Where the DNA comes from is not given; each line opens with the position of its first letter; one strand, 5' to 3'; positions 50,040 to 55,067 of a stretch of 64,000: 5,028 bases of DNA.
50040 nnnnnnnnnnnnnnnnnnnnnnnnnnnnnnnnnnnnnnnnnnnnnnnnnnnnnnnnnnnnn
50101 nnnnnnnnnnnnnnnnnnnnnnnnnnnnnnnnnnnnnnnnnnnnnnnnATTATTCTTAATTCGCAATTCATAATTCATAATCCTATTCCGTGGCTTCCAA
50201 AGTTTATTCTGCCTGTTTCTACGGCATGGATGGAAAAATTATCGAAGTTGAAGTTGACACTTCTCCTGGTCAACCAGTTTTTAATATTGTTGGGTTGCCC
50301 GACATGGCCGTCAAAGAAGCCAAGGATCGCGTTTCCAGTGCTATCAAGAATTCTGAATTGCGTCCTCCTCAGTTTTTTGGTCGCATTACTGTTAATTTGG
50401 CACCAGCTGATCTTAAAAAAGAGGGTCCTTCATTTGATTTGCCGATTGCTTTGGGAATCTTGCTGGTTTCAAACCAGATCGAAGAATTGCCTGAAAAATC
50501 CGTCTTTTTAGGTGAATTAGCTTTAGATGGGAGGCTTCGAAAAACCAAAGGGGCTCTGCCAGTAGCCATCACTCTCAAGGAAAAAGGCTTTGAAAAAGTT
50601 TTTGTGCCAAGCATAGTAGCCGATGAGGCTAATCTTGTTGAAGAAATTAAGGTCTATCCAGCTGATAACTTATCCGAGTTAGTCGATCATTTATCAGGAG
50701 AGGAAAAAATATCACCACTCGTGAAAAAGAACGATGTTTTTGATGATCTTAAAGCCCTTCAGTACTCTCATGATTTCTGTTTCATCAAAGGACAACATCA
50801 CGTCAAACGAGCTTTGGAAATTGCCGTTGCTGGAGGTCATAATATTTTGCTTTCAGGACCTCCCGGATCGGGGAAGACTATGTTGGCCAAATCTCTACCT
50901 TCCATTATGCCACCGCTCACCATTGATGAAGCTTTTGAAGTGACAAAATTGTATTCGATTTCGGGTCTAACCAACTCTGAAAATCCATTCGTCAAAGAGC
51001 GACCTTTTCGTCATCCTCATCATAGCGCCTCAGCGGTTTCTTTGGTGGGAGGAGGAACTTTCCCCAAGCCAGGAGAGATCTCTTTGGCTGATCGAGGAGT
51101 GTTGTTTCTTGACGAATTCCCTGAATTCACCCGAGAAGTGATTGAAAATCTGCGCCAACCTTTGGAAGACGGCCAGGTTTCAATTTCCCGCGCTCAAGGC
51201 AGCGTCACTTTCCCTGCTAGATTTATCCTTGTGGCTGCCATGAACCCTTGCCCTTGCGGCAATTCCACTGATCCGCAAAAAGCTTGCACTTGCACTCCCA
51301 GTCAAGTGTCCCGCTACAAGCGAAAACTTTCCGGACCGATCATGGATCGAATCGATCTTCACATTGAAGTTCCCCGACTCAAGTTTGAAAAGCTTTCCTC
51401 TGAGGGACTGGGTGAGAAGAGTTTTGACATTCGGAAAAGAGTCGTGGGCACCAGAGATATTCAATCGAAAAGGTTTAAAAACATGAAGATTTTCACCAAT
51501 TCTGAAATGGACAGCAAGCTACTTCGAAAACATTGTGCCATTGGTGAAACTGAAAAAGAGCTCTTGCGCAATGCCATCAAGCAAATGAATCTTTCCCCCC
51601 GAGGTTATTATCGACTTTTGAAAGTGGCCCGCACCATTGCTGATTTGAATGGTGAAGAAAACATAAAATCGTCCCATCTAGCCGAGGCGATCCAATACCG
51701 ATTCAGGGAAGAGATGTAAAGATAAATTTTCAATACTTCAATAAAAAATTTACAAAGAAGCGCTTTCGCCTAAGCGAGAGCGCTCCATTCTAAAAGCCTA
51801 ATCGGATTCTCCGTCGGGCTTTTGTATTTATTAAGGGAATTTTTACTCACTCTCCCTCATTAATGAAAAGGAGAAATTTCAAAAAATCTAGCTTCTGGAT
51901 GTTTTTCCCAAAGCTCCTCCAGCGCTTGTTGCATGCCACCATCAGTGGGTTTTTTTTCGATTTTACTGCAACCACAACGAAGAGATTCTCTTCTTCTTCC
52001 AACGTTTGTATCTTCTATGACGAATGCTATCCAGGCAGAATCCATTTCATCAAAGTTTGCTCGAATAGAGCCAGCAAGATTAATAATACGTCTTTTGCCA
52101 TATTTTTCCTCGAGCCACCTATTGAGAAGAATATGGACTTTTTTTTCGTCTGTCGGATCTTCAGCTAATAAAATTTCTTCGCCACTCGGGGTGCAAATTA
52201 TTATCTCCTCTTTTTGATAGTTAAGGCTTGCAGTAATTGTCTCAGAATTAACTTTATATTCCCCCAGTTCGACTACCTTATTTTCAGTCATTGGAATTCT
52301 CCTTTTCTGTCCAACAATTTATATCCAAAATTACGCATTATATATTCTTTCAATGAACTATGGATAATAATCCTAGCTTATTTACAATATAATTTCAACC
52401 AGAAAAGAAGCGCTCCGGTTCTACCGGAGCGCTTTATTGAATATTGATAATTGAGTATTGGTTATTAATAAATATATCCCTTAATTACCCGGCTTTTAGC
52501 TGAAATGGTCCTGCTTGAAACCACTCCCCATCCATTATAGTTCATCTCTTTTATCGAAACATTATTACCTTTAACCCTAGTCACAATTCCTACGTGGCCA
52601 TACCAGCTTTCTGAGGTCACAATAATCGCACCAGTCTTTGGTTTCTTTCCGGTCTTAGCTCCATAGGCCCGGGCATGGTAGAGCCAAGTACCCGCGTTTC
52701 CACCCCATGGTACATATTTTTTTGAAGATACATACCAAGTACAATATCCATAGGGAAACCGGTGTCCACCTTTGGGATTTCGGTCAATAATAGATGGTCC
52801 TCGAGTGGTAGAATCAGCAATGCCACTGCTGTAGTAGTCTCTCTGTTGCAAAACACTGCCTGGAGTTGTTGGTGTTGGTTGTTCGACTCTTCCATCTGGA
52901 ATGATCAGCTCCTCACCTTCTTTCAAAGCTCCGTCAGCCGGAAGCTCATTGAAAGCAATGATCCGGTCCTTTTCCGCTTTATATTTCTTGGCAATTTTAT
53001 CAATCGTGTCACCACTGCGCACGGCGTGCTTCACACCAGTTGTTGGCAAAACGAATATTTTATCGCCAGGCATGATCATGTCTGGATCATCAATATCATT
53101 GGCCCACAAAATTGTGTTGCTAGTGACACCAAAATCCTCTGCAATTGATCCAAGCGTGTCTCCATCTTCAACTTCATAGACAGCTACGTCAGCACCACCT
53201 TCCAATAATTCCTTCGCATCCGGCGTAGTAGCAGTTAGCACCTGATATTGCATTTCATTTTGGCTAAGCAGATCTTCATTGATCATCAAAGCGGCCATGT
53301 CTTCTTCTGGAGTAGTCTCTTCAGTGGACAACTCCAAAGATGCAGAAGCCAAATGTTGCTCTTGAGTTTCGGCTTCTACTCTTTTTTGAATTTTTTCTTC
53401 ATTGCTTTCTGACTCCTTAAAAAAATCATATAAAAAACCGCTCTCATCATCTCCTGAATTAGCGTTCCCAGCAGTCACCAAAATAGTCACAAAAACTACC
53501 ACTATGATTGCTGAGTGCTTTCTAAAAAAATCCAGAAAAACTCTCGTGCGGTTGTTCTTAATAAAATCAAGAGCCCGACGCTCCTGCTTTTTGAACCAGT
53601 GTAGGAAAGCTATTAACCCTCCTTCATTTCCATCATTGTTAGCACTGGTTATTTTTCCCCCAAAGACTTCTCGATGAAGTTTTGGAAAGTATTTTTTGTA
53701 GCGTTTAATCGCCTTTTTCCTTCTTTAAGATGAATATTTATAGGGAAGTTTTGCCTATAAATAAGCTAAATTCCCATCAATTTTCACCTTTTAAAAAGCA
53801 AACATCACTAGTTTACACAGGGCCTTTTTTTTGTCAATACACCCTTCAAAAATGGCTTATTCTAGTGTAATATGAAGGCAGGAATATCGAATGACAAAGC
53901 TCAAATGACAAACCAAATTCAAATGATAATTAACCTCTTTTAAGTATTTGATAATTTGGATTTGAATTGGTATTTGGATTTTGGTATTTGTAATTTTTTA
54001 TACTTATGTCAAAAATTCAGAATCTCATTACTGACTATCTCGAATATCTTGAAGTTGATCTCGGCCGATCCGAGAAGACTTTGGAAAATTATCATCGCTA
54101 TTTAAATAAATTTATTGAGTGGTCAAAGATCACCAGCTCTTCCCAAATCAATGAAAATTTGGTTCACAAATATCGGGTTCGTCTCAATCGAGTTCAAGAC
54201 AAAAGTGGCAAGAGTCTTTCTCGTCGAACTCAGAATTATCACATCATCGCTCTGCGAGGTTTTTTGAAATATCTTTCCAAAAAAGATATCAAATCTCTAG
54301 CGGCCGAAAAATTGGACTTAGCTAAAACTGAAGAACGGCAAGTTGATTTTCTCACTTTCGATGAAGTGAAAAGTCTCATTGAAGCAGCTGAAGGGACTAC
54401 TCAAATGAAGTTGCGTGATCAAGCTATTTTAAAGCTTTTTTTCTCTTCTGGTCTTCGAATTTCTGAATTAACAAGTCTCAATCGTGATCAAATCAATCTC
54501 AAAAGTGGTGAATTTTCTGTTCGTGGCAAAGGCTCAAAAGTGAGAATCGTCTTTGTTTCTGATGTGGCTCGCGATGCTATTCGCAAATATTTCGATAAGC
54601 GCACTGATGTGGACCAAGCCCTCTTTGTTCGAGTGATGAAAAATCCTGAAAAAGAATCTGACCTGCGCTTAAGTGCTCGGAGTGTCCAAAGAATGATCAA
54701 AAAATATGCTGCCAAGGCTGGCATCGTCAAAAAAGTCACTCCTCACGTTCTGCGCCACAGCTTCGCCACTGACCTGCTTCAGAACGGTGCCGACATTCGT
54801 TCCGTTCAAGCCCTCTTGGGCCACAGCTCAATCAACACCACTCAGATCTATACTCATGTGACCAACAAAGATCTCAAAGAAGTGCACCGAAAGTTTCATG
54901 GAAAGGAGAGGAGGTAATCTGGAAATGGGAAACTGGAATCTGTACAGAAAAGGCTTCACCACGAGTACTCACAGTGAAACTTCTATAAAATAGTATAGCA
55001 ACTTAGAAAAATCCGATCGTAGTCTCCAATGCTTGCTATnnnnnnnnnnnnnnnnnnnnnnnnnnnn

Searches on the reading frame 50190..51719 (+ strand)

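Call 39: search_protein_families(library=pfam, proteins=[window:50190-51719:+], max_evalue=0.0001)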
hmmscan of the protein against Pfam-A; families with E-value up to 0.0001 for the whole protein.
window:50190-51719:+ (509 aa): 8 families
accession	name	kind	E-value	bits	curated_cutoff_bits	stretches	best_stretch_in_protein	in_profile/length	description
PF01078.27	Mg_chelatase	-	3.2e-94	314.6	20.3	1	195-401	1-206/207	Magnesium chelatase, subunit ChlI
PF13541.12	ChlI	-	2.5e-44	150.5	27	1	20-141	1-119/121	Subunit ChlI of Mg-chelatase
PF13335.12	Mg_chelatase_C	-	9.9e-32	109.8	26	1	408-504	1-94/94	Magnesium chelatase, subunit ChlI C-terminal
PF00493.29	MCM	-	7.8e-10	38.7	23.3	1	210-354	51-174/224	MCM P-loop domain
PF07728.20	AAA_5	-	1.5e-09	38.4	22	1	218-358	1-129/139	AAA domain (dynein-related subfamily)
PF00158.32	Sigma54_activat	-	1.2e-05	25.5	20.2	0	292-350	84-140/168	Sigma-54 interaction domain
PF05496.18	RuvB_N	-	1.8e-05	25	27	0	201-236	11-53/159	Holliday junction DNA helicase RuvB P-loop domain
PF00004.35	AAA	-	9.7e-05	23.3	21.2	0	219-263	1-35/131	ATPase family associated with various cellular activities (AAA)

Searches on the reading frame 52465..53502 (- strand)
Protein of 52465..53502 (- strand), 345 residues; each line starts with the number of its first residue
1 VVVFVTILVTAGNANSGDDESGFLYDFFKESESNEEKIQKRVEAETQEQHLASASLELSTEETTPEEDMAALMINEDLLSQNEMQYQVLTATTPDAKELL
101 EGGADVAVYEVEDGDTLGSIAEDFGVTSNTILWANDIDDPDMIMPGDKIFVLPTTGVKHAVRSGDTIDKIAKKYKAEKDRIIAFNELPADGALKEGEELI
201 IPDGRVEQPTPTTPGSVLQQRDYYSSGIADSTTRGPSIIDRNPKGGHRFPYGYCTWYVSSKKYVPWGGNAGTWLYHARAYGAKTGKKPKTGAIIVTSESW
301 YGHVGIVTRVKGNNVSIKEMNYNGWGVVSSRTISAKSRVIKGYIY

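Call 39: search_protein_families(library=pfam, proteins=[window:52465-53502:-], max_evalue=0.0001)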
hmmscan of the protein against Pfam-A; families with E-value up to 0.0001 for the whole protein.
window:52465-53502:- (345 aa): 4 families
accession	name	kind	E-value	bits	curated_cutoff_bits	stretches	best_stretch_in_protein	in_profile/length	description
PF01476.26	LysM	-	1e-20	73.8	20.9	2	109-151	1-42/43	LysM domain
PF05257.22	CHAP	-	5.1e-15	56.2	26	1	248-321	5-81/81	CHAP domain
PF23473.1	LysM3_LYK4_5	-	4.9e-11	43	29.3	1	109-145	5-40/48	LYK4/5 LysM3 domain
PF23446.1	LysM1_NFP_LYK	-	3.9e-05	24.9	36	0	166-202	17-54/60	NFP/LYK LysM1 domain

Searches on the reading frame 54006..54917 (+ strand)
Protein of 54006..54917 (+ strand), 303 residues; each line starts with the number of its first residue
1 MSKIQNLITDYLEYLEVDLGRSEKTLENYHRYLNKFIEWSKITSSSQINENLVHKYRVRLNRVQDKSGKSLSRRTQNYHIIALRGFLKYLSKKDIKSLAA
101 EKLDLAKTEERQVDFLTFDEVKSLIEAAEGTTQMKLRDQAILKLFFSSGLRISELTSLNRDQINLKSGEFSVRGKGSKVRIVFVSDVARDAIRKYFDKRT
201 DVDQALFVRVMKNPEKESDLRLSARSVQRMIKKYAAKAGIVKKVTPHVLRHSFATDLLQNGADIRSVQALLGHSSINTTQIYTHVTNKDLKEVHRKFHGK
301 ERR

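Call 81: search_protein_families(library=pfam, proteins=[window:54006-54917:+], max_evalue=0.001)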
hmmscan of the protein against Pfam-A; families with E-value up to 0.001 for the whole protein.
window:54006-54917:+ (303 aa): 3 families
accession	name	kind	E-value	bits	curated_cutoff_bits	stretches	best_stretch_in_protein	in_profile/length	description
PF00589.27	Phage_integrase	-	1.8e-45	155.2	27.1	1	115-287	2-170/172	Phage integrase family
PF02899.23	Phage_int_SAM_1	-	5.5e-12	46.2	22.3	1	8-92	1-81/83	Phage integrase, N-terminal SAM-like domain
PF13495.12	Phage_int_SAM_4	-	1.7e-05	25.6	27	1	10-96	4-84/85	Phage integrase, N-terminal SAM-like domain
